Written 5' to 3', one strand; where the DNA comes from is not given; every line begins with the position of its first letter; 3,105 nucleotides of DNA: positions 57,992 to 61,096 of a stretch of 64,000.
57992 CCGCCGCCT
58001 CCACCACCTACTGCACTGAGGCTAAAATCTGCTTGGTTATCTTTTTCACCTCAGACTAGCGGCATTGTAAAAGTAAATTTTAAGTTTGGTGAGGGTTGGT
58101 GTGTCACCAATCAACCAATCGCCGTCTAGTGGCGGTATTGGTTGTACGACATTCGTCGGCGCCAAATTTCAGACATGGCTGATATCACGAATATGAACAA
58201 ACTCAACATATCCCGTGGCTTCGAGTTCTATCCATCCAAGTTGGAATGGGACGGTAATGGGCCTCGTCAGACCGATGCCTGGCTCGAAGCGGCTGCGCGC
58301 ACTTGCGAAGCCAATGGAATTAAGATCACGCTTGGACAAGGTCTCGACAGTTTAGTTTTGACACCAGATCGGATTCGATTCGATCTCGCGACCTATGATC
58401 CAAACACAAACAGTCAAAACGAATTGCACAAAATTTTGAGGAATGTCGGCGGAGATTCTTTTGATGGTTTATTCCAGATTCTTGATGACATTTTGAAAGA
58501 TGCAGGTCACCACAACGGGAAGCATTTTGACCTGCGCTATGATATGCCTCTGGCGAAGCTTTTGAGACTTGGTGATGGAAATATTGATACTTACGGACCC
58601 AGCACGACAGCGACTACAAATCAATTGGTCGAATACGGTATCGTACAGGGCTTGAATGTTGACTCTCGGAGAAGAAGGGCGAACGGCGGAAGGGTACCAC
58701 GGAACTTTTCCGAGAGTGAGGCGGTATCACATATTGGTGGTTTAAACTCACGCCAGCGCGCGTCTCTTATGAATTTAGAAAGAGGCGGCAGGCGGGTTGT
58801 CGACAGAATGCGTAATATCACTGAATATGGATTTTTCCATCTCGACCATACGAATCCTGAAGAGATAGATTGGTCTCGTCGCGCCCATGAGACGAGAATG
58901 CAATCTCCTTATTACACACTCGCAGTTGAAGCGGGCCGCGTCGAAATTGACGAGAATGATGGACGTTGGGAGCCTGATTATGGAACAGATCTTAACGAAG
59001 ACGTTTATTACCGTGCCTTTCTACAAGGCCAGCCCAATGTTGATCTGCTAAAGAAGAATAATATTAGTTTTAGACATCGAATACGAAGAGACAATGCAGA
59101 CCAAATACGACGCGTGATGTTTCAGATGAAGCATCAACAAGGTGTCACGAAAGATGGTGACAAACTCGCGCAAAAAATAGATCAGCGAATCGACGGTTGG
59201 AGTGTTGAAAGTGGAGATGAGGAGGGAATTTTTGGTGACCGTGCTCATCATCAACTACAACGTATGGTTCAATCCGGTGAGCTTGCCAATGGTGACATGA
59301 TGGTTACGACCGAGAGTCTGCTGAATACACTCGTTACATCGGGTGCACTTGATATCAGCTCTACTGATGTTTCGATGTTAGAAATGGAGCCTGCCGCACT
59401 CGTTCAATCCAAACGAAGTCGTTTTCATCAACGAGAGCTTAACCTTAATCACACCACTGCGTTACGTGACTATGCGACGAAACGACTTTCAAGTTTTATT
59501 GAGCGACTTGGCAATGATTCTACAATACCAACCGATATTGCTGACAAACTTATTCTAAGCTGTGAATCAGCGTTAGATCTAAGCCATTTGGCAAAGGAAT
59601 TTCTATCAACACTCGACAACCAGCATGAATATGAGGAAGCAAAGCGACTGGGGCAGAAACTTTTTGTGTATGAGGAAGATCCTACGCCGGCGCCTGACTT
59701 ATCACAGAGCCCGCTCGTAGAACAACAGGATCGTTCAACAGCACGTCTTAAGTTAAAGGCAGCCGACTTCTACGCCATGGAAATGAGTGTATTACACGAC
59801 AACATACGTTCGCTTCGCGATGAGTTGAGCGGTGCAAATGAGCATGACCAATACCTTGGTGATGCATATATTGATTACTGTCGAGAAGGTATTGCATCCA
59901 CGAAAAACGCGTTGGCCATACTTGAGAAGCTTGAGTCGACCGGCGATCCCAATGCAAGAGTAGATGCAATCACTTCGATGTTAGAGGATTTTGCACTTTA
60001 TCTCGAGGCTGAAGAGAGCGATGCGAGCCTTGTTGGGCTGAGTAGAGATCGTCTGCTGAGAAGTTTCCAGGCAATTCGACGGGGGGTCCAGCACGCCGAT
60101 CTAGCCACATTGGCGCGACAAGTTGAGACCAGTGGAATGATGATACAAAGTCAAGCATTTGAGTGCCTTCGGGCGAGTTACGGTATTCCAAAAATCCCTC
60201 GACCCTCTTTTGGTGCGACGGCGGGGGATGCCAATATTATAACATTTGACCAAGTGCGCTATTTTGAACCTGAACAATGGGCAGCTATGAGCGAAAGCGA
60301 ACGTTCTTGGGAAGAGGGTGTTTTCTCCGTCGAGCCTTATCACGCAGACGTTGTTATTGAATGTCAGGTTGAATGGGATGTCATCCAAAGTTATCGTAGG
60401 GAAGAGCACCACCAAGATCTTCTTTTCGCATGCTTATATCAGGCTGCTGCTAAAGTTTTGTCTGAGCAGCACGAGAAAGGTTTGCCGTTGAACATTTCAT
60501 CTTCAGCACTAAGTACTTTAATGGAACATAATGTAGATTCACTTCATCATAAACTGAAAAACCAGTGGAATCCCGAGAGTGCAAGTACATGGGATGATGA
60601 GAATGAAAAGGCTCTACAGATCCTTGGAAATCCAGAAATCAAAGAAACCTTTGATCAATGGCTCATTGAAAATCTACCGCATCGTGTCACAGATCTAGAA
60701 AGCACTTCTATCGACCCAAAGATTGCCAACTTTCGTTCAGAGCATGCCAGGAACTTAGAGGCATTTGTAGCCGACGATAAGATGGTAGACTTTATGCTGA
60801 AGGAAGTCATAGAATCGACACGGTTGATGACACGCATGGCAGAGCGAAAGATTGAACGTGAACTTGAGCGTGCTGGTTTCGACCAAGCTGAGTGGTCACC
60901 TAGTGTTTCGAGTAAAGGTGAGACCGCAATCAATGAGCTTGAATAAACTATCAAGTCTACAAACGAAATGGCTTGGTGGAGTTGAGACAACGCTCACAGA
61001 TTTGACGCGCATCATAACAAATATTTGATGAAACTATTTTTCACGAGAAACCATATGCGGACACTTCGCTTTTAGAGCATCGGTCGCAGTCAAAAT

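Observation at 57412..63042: Intact ssrA (tmRNA) followed 4.9 kb downstream by a direct repeat of its 3' end plus an upstream flank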

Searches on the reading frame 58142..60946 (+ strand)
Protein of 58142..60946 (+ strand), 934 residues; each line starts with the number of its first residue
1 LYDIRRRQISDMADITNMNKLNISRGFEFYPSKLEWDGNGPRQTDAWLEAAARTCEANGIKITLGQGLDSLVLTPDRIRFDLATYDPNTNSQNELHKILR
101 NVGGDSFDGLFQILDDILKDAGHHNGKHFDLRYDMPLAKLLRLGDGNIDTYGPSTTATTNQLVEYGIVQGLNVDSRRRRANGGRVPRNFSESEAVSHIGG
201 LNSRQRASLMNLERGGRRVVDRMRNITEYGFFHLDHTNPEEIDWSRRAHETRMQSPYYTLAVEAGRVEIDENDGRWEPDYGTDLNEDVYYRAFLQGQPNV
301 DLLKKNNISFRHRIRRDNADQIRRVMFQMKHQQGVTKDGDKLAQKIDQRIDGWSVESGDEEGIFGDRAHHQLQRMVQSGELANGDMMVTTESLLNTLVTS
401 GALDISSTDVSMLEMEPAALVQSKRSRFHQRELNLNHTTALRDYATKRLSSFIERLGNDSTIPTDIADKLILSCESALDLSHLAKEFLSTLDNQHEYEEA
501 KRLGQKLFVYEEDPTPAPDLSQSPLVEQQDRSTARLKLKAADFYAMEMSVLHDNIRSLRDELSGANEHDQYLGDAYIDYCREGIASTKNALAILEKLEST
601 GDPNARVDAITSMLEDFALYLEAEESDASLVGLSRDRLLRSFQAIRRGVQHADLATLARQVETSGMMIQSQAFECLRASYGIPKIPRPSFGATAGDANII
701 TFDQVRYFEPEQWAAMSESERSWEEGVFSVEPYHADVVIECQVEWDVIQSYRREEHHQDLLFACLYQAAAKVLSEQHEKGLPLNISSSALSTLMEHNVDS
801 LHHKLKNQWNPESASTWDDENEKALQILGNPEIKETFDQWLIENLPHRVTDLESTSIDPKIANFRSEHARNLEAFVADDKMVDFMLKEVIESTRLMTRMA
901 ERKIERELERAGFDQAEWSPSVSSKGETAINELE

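Call 7: search_protein_families(library=pfam, proteins=[window:58142-60946:+], max_evalue=0.01)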
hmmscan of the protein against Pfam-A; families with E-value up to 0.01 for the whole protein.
window:58142-60946:+ (934 aa): 0 families

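Call 13: find_encoding_contigs(protein=window:58175-60946:+, flank=10000, max_places=6)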
Protein window:58175-60946:+ (923 aa): no gene with exactly this product is on record in the collection.

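Call 18: find_homologous_proteins(query=window:58175-60946:+, max_evalue=0.001)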
Query window:58175-60946:+ (923 aa): 2 proteins with E <= 0.001 among 8000 candidates.
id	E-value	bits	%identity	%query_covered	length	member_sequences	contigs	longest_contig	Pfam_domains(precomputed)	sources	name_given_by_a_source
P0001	0.0e+0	2097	100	100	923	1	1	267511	-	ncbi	-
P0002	2.7e-82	296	29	99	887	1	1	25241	-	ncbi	-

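Call 19: find_encoding_contigs(protein=P0001, flank=10000)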
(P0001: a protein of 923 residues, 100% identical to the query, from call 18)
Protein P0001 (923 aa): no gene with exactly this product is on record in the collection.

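Call 20: find_encoding_contigs(protein=P0002, flank=10000)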
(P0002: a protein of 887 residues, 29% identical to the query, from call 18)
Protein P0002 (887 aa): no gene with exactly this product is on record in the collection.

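Call 21: list_cluster_members(proteins=[P0001, P0002])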
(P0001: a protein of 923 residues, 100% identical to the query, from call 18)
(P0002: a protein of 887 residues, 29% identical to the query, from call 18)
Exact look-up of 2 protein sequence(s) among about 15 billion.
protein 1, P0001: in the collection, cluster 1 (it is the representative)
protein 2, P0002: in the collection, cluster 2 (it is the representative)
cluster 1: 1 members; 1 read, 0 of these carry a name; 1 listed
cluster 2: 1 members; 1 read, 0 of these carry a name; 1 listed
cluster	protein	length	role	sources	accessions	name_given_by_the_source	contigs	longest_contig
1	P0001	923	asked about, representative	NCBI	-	-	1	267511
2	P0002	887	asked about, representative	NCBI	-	-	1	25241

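Call 26: find_related_loci(query=window:58175-60946:+, collection=viral_contigs, flank=10000)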
Query window:58175-60946:+ (923 aa) in viral_contigs; peptide patterns used: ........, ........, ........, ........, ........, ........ (x = any residue, [..] = any of these).
No stretch of DNA in the collection matches any of the patterns.

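Call 55: search_dna_similar(query=window:58175-60946:+, collection=phages, mode=protein, max_evalue=0.001, max_rows=10)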
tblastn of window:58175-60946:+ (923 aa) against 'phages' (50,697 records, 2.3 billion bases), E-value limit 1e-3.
No match.

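Call 56: search_dna_similar(query=window:58175-60946:+, collection=plasmids, mode=protein, max_evalue=0.001, max_rows=10)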
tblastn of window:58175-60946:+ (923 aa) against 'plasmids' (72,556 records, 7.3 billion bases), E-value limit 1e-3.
No match.

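Call 58: search_protein_representatives(protein=window:58175-60946:+)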
Query: 923 residues. Proteins with E-value up to 0.001 (for the whole library): 65; up to 1e-10: 41; up to 1e-30: 3. The best 65 are listed.
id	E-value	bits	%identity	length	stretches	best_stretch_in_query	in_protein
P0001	0.0e+00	2096.6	100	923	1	1-923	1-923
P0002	8.5e-83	295.5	29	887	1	10-921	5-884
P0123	4.0e-36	141.0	28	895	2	9-736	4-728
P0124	1.9e-26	109.0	32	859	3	178-473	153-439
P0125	6.7e-26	107.2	28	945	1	197-737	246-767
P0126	1.3e-25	106.2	29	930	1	206-752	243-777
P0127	1.9e-22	95.8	31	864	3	174-418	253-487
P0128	9.2e-22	93.5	28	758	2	169-740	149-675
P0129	4.0e-21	91.4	32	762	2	169-438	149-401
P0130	4.3e-20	88.0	28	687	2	176-737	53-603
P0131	4.3e-20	88.0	28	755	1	171-734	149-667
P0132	7.8e-19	83.8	27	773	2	161-741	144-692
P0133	1.5e-18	82.9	30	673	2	172-449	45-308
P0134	2.1e-18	82.4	27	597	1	175-455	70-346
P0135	3.6e-18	81.6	28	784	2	169-714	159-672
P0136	9.9e-18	80.2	30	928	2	143-436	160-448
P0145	2.6e-15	72.2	27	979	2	10-433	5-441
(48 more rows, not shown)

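Call 59: search_protein_families(library=pfam, proteins=[P0002, P0123, P0124, P0125, P0126, P0127, P0128, P0130, P0136, P0145], max_evalue=0.01)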
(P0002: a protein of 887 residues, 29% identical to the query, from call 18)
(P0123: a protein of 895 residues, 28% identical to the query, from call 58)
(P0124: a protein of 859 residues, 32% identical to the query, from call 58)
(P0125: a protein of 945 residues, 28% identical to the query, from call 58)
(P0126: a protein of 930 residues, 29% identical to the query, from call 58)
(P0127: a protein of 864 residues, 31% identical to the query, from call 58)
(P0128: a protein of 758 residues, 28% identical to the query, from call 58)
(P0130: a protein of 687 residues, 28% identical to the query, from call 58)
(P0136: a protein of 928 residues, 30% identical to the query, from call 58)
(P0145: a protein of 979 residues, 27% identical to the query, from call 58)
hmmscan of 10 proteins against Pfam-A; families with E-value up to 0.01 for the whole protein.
P0002 (887 aa): 0 families

P0123 (895 aa): 0 families

P0124 (859 aa): 2 families
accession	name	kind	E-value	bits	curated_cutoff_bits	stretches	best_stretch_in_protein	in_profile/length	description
PF01471.23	PG_binding_1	-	1.4e-09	38.4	23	1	60-119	1-57/57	Putative peptidoglycan binding domain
PF01928.26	CYTH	-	0.006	16.9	23.2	0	249-273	35-59/179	CYTH domain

P0125 (945 aa): 0 families

P0126 (930 aa): 0 families

P0127 (864 aa): 0 families

P0128 (758 aa): 0 families

P0130 (687 aa): 0 families

P0136 (928 aa): 0 families

P0145 (979 aa): 0 families

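Call 61: search_solved_structures(query=A1, max_evalue=1, show_alignments=2)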
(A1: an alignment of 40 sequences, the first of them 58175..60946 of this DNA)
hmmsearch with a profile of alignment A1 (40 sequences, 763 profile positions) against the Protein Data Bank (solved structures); distinct sequences matched with E-value up to 1: 12.
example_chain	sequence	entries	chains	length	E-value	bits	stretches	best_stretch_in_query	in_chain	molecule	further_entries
3tbi_B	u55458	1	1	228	0.007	18.2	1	422-498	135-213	DNA-directed RNA polymerase subunit beta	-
5uaj_C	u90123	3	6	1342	0.087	14.6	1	422-498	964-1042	DNA-directed RNA polymerase subunit beta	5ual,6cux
3lu0_C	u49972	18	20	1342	0.088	14.6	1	422-498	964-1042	DNA-directed RNA polymerase subunit beta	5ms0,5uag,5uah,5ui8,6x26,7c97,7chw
7mkn_C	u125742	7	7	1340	0.088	14.6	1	422-498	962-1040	DNA-directed RNA polymerase subunit beta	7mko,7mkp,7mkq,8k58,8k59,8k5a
6awb_03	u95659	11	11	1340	0.088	14.6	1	422-498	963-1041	DNA-directed RNA polymerase subunit beta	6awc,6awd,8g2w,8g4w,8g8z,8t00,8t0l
6n4c_C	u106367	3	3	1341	0.088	14.6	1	422-498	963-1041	DNA-directed RNA polymerase subunit beta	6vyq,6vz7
8g7e_I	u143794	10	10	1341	0.088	14.6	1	422-498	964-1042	DNA-directed RNA polymerase subunit beta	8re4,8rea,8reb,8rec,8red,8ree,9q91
10ma_I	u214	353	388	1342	0.088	14.6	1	422-498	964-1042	DNA-directed RNA polymerase subunit beta | Escherichia coli RNA polymerase beta subunit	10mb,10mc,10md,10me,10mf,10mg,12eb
5uaq_C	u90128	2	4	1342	0.088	14.6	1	422-498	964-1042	DNA-directed RNA polymerase subunit beta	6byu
8hkc_C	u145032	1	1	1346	0.089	14.6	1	422-498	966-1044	DNA-directed RNA polymerase subunit beta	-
7dri_A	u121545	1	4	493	0.1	14.4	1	385-549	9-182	DUF1524 domain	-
37sn_A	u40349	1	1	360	0.3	12.9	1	387-531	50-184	Bracket-shaped protein SC4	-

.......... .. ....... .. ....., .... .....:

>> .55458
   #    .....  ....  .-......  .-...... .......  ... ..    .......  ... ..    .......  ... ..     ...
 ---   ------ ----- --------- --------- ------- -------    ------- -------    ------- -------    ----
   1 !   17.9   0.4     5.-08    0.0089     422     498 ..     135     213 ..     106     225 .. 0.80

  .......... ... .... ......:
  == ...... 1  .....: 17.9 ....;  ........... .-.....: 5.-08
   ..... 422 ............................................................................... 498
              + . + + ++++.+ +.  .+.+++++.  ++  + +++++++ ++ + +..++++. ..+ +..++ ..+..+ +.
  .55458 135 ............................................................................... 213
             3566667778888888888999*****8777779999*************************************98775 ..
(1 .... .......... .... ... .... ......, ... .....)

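Call 62: search_protein_families(library=ncbifam, alignment_id=A1, max_evalue=0.01)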
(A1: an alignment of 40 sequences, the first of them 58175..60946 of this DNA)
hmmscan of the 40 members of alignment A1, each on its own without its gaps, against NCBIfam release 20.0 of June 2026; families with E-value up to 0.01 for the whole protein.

A. member 1, window:58175-60946:+ (923 aa): 0 families

B. families by the number of members that match (of 40 scanned): 3 families
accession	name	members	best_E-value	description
TIGR02869.1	spore_SleB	1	3.3e-05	spore cortex-lytic enzyme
TIGR02120.1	GspF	1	0.00056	type II secretion system inner membrane protein GspF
NF052377.1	lmo1851_S41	1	0.0032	lmo1851 family serine protease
